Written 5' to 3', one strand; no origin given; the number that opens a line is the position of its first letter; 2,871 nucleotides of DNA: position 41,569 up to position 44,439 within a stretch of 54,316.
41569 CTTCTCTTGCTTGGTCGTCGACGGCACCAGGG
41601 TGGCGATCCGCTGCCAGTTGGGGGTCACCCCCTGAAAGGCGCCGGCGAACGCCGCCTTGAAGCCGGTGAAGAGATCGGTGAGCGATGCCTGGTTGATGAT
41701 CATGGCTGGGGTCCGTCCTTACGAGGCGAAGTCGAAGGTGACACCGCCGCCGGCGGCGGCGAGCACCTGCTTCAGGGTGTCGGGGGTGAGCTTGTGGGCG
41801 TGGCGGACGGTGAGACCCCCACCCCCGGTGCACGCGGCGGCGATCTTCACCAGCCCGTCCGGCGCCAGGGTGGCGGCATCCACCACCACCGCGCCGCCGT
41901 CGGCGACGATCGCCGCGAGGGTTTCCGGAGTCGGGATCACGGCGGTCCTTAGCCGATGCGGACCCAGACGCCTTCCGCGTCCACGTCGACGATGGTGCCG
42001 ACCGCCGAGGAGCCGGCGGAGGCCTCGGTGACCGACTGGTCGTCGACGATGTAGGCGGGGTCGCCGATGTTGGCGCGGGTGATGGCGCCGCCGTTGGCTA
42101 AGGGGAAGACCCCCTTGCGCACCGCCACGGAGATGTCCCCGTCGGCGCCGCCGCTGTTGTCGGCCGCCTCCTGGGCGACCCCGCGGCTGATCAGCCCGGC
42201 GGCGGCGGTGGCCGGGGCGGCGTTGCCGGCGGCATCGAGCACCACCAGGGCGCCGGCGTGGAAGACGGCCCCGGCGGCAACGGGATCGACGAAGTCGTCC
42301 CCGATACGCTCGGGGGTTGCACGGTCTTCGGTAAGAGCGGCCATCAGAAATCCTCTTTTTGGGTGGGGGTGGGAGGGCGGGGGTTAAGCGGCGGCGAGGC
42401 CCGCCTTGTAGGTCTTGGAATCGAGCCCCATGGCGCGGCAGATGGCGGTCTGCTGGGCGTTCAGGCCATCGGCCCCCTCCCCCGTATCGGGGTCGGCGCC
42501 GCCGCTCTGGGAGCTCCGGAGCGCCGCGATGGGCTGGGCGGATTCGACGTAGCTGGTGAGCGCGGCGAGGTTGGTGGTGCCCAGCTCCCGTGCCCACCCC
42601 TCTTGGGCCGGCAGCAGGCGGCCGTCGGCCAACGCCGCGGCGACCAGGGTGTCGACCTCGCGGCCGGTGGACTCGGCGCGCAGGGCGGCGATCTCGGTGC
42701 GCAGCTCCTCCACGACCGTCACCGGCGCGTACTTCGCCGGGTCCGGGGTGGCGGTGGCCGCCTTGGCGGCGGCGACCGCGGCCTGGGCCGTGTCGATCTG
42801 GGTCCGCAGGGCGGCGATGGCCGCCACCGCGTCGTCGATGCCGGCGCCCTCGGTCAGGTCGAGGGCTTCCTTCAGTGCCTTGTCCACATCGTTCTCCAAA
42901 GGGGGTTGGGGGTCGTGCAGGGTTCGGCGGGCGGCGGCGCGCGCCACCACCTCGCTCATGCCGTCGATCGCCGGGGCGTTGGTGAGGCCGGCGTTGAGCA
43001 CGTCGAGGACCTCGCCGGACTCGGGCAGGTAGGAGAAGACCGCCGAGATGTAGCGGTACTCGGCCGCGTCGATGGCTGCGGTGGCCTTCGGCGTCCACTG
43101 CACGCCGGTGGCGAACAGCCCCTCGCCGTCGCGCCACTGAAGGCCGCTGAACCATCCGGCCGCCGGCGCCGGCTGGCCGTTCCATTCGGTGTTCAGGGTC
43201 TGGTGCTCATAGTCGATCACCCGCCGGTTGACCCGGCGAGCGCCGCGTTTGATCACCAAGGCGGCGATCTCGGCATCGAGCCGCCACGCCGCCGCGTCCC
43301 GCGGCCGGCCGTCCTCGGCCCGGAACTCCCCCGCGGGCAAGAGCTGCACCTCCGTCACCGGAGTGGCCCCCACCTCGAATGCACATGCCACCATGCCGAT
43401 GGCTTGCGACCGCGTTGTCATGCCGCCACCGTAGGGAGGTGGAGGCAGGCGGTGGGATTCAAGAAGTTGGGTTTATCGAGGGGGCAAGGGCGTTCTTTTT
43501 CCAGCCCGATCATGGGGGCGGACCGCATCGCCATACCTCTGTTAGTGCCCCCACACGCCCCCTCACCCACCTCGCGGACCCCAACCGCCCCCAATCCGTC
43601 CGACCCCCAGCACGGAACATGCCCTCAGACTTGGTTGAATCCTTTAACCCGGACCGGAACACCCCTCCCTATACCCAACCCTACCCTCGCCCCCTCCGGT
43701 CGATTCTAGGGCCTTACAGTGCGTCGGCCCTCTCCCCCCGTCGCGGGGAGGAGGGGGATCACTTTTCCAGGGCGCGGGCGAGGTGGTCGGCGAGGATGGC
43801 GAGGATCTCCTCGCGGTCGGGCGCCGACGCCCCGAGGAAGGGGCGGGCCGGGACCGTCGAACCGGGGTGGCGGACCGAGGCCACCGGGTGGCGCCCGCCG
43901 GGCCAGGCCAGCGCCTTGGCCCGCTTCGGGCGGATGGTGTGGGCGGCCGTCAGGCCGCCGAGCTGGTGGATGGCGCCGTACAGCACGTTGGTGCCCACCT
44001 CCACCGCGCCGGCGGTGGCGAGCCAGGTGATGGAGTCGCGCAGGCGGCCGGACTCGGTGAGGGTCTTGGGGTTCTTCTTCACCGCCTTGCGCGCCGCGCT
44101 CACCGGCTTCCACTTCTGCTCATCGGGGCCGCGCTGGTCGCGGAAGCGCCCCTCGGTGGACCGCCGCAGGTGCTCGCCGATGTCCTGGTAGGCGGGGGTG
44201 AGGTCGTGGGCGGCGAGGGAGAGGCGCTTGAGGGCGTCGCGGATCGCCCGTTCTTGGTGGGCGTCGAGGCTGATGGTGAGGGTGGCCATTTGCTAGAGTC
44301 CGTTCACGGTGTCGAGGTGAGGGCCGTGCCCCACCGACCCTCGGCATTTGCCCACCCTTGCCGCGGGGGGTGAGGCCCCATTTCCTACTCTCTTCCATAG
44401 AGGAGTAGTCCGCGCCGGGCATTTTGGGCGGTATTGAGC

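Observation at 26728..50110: Base-precise Mu-type transposition product: 5-bp GCGAC duplication, TG...CA termini, matching subterminal TGCGAAG boxes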

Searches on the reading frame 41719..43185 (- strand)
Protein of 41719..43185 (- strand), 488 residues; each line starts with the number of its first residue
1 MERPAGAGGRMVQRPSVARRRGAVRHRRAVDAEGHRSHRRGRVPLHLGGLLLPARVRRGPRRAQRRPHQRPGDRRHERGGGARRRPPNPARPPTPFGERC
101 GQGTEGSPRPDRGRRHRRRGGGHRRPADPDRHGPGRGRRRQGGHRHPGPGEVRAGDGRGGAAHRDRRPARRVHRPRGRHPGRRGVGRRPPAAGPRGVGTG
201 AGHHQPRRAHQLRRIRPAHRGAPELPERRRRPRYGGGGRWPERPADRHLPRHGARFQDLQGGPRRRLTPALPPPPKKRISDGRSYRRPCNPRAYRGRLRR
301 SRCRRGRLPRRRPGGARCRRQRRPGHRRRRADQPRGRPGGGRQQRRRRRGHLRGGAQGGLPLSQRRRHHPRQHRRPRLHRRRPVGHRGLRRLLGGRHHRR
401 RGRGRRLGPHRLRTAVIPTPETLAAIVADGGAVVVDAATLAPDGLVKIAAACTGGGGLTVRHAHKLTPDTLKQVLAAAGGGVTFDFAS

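Call 8: search_protein_families(library=phrogs, proteins=[window:41719-43185:-], max_evalue=0.01)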
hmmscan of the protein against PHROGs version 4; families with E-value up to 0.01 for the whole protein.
window:41719-43185:- (488 aa): 1 family
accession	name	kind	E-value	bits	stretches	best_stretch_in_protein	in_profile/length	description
phrog_27431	-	unknown function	1.2e-08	35.9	1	422-484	9-74/75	-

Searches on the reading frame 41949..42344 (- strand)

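Call 8: search_protein_families(library=phrogs, proteins=[window:41949-42344:-], max_evalue=0.01)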
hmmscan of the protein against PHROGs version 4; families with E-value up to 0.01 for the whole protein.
window:41949-42344:- (131 aa): 4 families
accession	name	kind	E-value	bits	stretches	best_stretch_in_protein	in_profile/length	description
phrog_1731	-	head and packaging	2e-42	145.4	1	1-130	1-134/135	virion structural protein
phrog_4588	-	head and packaging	0.0026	18.6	1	86-128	23-66/121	virion structural protein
phrog_122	-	head and packaging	0.0036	18.3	0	18-64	55-99/109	head decoration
phrog_673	-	head and packaging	0.0043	18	0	21-91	78-144/260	head scaffolding protein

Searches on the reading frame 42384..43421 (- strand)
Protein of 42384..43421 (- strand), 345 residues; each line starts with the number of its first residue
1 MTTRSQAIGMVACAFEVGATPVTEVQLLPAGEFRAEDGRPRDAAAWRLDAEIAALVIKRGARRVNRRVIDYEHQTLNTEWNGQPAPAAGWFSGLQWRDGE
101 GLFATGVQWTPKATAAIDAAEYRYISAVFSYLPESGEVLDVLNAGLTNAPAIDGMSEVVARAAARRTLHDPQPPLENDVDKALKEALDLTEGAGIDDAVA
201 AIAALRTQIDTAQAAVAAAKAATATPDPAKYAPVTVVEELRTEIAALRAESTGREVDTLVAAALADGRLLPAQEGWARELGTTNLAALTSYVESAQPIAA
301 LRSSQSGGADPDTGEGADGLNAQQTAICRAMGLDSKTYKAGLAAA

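Call 8: search_protein_families(library=phrogs, proteins=[window:42384-43421:-], max_evalue=0.01)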
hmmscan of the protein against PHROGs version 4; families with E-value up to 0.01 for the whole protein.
window:42384-43421:- (345 aa): 6 families
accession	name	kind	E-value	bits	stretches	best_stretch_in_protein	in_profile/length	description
phrog_328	-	head and packaging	2.3e-102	344.1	1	10-341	7-334/339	head maturation protease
phrog_13230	-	unknown function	5.3e-14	53.2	1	19-129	18-116/138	-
phrog_34262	-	unknown function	3.1e-11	44.3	1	4-73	4-72/72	-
phrog_976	-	head and packaging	2.7e-08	34.6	1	17-273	26-299/415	head maturation protease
phrog_15607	-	unknown function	2e-06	29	1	184-338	8-156/167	-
phrog_3894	-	head and packaging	8.6e-05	23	0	181-313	277-438/458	head maturation protease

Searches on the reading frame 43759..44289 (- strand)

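Call 8: search_protein_families(library=phrogs, proteins=[window:43759-44289:-], max_evalue=0.01)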
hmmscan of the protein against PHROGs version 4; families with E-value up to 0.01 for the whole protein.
window:43759-44289:- (176 aa): 3 families
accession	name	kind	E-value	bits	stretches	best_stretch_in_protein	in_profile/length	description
phrog_26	-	connector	4e-39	135.9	1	1-176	75-232/321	tail completion or Neck1 protein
phrog_222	-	connector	3e-09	38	1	13-89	189-259/276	tail completion or Neck1 protein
phrog_36427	-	unknown function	0.0063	16.7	0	22-65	173-214/367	-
